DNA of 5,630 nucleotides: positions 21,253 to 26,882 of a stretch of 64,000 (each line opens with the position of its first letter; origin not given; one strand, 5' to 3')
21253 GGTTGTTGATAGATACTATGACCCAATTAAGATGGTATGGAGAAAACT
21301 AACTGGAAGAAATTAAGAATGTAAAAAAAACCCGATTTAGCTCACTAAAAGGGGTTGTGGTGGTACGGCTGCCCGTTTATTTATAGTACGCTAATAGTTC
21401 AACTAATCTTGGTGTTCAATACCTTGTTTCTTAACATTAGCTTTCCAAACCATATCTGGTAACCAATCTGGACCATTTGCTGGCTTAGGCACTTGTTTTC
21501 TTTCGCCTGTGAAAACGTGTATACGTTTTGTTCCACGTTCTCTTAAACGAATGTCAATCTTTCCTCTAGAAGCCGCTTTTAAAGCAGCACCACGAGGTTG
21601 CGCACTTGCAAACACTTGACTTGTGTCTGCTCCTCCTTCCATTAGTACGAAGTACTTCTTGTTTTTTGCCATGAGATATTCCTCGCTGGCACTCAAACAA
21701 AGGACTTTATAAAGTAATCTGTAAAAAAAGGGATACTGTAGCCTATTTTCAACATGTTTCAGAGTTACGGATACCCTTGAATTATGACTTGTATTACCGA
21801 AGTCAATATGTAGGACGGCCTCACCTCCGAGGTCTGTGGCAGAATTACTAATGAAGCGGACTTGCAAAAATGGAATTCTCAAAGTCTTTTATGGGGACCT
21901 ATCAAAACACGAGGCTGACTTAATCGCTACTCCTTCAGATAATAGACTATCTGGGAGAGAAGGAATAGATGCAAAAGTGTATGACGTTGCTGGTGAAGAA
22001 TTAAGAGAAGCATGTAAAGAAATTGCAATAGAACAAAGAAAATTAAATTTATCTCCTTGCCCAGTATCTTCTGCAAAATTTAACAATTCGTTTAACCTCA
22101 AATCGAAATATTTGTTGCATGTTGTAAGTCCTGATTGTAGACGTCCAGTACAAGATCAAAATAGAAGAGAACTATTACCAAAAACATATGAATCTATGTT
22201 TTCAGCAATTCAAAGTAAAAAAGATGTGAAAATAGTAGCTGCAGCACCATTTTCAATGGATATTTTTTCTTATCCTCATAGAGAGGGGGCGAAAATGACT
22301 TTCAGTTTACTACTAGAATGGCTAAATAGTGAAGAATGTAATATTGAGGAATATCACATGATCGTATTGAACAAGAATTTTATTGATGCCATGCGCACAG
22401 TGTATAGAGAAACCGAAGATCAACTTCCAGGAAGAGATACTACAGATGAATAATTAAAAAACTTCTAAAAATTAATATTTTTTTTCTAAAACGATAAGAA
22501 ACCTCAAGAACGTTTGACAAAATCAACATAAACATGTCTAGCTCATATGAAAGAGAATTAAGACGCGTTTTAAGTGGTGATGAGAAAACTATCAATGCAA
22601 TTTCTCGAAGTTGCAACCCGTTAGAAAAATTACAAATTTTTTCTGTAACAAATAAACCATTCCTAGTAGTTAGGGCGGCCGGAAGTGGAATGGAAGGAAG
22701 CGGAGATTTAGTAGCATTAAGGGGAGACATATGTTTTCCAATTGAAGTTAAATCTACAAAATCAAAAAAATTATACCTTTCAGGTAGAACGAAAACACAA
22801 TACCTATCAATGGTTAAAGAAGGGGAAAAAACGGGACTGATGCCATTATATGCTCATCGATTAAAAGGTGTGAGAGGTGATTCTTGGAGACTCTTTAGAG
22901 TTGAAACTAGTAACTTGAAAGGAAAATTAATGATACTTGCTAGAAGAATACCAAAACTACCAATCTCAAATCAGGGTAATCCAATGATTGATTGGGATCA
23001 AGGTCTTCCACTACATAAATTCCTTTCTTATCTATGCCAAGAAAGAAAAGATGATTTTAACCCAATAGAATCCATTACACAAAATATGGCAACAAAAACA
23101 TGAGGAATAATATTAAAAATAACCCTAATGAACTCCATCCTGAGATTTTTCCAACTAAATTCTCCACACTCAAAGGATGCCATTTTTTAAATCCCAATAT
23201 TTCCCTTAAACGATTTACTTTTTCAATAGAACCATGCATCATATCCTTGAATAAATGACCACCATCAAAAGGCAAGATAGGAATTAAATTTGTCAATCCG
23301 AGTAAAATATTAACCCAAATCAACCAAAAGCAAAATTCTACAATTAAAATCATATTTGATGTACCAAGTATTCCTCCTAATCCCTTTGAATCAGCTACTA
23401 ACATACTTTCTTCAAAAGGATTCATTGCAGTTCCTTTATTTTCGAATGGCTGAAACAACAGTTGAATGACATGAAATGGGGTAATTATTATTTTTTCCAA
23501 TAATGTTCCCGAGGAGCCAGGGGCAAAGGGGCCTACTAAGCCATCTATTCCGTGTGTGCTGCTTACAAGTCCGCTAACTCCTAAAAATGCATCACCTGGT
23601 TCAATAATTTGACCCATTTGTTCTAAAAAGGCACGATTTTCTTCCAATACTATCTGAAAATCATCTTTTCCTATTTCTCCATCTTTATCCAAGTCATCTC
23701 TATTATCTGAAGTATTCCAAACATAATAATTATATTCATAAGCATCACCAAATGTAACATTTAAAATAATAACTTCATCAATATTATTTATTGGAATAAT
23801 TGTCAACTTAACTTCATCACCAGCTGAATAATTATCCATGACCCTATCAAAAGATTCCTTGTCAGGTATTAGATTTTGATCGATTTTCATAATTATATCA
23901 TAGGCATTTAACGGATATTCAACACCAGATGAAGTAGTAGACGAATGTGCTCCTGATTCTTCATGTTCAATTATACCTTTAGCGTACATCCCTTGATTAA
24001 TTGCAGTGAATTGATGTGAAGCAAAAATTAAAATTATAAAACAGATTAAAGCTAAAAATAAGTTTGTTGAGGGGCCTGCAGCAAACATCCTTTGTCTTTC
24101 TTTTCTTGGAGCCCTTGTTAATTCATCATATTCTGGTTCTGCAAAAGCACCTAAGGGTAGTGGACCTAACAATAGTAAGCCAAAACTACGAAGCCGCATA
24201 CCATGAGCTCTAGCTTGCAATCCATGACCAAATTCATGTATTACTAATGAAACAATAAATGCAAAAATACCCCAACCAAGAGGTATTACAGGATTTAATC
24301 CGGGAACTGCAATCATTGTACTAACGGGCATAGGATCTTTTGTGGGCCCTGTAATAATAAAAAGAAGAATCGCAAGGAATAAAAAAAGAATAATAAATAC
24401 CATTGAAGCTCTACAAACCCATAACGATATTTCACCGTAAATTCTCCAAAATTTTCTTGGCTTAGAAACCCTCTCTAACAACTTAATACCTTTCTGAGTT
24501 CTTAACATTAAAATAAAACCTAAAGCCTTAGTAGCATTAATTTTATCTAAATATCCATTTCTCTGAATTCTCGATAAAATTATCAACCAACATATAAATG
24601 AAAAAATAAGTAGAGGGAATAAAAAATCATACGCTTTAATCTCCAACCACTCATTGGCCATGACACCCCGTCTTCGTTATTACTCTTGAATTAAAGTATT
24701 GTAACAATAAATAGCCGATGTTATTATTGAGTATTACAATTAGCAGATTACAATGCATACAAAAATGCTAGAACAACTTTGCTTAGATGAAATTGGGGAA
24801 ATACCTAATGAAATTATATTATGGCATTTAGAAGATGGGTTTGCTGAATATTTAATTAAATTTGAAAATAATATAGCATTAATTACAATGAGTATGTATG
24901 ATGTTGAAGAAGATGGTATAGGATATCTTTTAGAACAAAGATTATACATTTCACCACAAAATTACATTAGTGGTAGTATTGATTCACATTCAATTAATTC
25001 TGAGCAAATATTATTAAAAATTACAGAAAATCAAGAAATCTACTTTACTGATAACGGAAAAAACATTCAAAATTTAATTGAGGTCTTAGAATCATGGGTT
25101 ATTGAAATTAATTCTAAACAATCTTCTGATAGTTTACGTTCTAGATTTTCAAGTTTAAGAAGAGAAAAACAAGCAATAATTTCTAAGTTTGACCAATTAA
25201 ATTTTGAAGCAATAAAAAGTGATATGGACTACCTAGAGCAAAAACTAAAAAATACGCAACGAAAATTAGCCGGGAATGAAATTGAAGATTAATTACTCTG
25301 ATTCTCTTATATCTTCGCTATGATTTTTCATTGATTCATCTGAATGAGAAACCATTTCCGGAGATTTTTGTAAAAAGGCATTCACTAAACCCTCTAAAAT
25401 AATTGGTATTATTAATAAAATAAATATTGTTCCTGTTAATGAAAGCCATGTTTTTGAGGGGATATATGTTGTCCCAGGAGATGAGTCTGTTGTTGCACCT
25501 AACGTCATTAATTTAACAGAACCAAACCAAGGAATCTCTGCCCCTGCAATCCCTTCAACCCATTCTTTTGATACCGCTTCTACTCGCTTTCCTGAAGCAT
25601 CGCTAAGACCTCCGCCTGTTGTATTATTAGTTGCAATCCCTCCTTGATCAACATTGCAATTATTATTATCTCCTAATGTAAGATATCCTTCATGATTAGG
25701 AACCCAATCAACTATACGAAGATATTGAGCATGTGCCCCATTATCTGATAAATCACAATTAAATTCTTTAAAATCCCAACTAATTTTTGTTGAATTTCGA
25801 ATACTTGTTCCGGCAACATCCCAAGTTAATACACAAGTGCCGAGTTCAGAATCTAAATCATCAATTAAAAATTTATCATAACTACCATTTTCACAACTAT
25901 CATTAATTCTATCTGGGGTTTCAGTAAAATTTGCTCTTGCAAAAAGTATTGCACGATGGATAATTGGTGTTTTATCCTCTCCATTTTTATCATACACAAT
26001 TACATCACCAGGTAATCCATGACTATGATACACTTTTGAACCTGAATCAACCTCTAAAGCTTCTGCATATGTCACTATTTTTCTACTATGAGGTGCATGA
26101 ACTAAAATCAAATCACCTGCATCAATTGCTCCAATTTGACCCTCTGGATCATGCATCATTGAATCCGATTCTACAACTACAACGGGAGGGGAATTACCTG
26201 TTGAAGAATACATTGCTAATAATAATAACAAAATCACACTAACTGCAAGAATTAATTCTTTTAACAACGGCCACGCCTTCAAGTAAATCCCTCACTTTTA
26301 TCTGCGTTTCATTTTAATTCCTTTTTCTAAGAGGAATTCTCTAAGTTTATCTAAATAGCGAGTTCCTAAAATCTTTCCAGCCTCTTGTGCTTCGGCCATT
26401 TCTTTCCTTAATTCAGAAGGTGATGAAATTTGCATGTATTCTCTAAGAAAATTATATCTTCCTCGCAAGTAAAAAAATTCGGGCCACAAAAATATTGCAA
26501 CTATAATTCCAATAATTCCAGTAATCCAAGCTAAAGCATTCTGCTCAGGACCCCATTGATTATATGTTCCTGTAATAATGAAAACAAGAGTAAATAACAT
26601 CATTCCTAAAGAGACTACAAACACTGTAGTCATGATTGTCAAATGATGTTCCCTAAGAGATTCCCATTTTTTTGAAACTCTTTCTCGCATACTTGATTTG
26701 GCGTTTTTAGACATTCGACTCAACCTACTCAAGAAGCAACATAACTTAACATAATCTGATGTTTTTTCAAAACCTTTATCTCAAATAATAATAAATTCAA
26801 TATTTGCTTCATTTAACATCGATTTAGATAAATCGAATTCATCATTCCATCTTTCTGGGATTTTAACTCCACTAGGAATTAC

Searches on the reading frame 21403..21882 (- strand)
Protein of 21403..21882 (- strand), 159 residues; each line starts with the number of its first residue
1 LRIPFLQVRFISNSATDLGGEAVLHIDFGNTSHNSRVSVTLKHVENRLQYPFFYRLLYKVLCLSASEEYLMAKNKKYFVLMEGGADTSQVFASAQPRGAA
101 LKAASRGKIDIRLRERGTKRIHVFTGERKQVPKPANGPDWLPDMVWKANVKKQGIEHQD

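Call 73: search_protein_families(library=pfam, proteins=[window:21403-21882:-], max_evalue=0.01)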
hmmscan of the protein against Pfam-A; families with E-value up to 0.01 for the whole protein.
window:21403-21882:- (159 aa): 1 family
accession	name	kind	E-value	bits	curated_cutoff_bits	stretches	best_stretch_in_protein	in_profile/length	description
PF05854.16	MC1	-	1.2e-26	93.2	23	1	75-159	2-96/96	Non-histone chromosomal protein MC1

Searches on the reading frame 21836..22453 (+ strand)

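Call 73: search_protein_families(library=pfam, proteins=[window:21836-22453:+], max_evalue=0.01)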
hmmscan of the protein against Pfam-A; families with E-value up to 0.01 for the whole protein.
window:21836-22453:+ (205 aa): 1 family
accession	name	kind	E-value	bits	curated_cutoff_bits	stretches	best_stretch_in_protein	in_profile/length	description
PF01661.27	Macro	-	5e-17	62.4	22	1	34-154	4-117/118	Macro domain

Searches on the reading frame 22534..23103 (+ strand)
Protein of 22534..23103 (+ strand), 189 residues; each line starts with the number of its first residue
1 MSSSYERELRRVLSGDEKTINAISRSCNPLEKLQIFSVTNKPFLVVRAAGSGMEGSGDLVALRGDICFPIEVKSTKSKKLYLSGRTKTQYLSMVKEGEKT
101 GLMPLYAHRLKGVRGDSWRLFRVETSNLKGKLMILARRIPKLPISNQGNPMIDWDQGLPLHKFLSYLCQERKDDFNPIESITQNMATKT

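Call 73: search_protein_families(library=pfam, proteins=[window:22534-23103:+], max_evalue=0.01)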
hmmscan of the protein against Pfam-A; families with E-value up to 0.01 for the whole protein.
window:22534-23103:+ (189 aa): 1 family
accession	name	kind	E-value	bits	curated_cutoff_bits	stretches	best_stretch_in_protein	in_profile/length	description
PF01870.24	Hjc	-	4.1e-13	49.5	21.1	1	5-124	2-92/93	Archaeal holliday junction resolvase (hjc)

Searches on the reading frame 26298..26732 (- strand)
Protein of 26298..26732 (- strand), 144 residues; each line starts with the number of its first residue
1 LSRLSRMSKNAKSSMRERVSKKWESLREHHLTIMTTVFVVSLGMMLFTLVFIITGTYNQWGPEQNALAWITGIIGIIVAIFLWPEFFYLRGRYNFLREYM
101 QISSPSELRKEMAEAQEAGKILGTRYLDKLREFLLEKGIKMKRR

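Call 72: search_protein_families(library=pfam, proteins=[window:26298-26732:-], max_evalue=0.01)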
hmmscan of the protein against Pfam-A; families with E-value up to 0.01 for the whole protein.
window:26298-26732:- (144 aa): 1 family
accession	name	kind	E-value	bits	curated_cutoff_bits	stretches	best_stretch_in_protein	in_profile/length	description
PF03124.20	EXS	-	0.00026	20.8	25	1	29-104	42-115/330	EXS family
